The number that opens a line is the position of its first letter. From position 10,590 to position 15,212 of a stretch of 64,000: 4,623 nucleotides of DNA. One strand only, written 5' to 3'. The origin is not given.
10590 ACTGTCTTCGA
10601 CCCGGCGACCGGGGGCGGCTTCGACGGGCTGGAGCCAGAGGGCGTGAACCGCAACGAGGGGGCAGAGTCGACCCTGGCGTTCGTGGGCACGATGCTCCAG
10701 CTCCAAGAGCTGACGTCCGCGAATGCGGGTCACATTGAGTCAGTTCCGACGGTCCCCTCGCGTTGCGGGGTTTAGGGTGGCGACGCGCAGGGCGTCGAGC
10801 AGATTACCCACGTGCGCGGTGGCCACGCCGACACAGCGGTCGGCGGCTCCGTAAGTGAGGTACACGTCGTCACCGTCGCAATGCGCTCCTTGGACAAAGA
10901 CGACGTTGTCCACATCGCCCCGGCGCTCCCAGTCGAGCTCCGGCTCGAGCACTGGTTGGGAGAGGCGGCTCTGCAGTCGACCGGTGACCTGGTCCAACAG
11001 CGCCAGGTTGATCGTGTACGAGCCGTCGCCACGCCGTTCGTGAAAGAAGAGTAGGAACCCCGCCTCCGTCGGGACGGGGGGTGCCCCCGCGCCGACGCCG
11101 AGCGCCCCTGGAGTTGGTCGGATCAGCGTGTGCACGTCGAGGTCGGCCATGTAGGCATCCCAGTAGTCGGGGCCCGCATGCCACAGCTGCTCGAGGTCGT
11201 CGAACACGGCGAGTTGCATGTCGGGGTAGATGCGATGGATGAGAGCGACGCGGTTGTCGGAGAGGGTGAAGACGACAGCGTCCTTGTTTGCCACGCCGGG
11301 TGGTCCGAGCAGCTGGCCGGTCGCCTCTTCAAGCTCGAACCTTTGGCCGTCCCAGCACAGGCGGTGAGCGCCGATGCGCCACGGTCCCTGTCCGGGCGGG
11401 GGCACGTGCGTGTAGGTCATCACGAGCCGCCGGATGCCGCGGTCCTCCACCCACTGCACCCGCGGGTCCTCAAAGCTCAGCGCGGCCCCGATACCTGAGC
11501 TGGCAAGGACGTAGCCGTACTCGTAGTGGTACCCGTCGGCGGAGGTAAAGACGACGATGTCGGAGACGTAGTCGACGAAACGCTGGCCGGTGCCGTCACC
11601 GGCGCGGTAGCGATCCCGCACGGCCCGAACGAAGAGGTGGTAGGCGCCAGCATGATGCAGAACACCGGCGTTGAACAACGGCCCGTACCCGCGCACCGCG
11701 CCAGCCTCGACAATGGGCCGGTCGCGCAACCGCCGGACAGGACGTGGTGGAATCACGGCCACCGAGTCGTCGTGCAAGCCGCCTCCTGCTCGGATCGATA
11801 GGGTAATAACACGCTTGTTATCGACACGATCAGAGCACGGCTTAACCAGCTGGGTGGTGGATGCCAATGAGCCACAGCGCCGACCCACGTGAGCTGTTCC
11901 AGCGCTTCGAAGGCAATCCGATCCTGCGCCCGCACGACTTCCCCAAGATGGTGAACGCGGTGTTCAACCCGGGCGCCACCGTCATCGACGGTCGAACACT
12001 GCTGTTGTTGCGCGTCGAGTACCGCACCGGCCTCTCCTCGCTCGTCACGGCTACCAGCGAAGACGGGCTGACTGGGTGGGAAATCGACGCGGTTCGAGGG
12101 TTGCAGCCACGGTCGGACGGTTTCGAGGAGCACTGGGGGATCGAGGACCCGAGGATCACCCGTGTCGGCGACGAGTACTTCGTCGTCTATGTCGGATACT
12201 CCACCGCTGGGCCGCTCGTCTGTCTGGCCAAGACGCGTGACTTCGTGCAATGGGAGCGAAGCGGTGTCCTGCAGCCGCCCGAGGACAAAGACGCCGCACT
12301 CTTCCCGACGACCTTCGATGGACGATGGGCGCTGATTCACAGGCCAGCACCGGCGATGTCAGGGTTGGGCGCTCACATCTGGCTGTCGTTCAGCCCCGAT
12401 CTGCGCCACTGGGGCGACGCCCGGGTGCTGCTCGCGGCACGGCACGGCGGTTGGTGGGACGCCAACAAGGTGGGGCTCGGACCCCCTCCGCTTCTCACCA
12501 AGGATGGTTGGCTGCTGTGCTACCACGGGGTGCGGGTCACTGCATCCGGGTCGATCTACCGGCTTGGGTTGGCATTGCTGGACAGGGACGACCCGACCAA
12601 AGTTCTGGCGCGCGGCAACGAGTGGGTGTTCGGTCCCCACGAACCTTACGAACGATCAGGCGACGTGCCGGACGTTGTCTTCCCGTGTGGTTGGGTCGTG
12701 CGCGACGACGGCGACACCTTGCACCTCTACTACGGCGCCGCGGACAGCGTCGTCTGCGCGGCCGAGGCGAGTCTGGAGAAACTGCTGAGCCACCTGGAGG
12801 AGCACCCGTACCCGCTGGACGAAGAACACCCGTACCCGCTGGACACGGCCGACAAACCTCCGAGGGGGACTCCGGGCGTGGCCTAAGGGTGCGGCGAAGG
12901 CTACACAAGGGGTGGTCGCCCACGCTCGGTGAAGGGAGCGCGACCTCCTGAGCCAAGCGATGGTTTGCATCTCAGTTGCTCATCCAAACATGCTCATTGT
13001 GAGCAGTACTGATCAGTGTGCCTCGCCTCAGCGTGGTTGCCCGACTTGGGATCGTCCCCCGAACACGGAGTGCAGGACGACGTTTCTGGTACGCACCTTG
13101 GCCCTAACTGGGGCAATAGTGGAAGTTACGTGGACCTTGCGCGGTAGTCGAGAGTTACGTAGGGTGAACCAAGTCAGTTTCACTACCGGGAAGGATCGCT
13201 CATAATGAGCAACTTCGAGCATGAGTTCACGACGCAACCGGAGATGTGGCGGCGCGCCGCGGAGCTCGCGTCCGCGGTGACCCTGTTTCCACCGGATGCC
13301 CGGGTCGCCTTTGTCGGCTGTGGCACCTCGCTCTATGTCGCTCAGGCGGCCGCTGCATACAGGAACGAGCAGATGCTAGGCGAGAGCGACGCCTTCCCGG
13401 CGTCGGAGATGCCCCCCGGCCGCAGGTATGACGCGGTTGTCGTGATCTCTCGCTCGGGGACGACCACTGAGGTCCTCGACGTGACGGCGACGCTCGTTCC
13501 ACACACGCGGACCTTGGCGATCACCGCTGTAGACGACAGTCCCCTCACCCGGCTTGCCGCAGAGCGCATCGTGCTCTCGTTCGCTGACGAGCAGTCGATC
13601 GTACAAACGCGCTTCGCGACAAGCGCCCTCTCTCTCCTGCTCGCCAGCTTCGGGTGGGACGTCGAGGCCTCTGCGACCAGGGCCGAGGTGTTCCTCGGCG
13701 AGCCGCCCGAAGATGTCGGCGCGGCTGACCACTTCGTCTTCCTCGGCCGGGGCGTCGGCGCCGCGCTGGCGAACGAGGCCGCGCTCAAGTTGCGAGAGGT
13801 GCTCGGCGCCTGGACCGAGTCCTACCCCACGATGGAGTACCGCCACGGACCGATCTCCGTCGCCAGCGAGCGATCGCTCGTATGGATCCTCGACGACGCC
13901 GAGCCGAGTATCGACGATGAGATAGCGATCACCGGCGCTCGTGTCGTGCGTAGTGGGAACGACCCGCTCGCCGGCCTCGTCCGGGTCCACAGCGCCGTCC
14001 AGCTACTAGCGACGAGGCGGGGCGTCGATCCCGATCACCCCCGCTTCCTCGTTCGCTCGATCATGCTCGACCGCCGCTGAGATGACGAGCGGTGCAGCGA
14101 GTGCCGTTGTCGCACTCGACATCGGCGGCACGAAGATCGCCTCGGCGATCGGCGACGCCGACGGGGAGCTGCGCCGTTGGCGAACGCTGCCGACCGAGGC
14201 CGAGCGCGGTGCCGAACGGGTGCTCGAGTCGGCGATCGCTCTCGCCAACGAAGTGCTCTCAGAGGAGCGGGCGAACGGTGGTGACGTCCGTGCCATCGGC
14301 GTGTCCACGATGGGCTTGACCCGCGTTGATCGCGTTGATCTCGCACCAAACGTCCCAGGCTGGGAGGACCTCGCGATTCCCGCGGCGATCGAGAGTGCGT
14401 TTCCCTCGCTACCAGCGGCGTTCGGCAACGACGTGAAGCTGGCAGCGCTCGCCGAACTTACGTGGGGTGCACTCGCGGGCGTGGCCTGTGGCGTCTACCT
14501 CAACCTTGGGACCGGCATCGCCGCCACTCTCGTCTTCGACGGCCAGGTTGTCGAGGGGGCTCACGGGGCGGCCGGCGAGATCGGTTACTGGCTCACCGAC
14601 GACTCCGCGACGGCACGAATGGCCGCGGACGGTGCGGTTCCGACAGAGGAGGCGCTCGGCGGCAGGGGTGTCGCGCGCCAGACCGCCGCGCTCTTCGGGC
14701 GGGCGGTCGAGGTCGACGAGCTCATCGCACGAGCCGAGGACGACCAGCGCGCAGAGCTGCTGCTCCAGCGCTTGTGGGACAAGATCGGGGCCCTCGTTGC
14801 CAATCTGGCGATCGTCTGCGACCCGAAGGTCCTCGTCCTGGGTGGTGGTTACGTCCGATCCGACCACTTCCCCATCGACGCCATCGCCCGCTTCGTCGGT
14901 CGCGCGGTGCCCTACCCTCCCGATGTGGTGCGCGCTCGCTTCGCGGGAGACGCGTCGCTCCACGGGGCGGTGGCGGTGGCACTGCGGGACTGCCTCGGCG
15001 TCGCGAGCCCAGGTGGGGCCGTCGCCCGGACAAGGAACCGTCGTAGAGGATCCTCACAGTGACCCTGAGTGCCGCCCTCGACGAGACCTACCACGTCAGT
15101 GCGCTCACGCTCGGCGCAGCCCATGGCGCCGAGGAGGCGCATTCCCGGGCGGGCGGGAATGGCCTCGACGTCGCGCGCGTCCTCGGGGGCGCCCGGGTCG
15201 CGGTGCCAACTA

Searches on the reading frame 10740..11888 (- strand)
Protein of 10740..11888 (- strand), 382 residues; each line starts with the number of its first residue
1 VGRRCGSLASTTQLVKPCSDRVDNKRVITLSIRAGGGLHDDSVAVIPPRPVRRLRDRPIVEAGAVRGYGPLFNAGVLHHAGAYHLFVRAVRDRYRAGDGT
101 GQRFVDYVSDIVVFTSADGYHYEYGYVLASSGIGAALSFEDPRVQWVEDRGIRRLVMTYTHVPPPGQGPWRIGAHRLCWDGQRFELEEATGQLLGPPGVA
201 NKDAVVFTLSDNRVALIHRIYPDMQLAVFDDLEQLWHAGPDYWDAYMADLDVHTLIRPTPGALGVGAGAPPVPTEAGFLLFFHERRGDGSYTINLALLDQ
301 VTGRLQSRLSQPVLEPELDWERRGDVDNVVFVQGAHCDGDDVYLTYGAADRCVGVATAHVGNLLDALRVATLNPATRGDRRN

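Call 40: search_protein_families(library=pfam, proteins=[window:10740-11888:-], max_evalue=0.00001)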
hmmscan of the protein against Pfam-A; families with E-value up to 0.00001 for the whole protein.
window:10740-11888:- (382 aa): 1 family
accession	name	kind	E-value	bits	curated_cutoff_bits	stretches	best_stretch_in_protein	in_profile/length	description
PF04041.19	Glyco_hydro_130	-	5.9e-27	94.9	26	1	65-367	29-318/320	beta-1,4-mannooligosaccharide phosphorylase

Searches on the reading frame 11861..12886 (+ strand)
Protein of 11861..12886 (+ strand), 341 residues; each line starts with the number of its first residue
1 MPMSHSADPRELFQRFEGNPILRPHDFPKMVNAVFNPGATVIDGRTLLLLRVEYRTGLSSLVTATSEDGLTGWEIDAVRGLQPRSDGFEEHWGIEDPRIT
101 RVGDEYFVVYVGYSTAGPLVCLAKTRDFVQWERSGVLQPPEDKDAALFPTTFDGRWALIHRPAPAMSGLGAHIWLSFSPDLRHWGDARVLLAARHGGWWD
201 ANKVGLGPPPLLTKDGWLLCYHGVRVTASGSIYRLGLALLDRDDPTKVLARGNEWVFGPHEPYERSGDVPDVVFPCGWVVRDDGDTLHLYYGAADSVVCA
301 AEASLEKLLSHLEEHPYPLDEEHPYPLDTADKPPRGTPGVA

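Call 40: search_protein_families(library=pfam, proteins=[window:11861-12886:+], max_evalue=0.00001)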
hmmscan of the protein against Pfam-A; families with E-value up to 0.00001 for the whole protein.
window:11861-12886:+ (341 aa): 1 family
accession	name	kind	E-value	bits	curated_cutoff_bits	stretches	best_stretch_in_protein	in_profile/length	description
PF04041.19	Glyco_hydro_130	-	3.9e-56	190.8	26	1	27-314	28-320/320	beta-1,4-mannooligosaccharide phosphorylase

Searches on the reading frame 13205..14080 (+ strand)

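Call 40: search_protein_families(library=pfam, proteins=[window:13205-14080:+], max_evalue=0.00001)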
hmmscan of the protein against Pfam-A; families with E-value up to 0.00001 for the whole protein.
window:13205-14080:+ (291 aa): 1 family
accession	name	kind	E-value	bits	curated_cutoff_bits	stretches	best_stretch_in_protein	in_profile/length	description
PF01380.27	SIS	-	6.3e-14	52.3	25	1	33-142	7-124/131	SIS domain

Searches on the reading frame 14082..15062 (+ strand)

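Call 40: search_protein_families(library=pfam, proteins=[window:14082-15062:+], max_evalue=0.00001)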
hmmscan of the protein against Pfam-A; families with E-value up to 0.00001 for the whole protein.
window:14082-15062:+ (326 aa): 1 family
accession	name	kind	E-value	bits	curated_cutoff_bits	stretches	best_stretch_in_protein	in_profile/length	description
PF00480.26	ROK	-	6.4e-35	121.5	22.9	1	10-301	2-292/294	ROK family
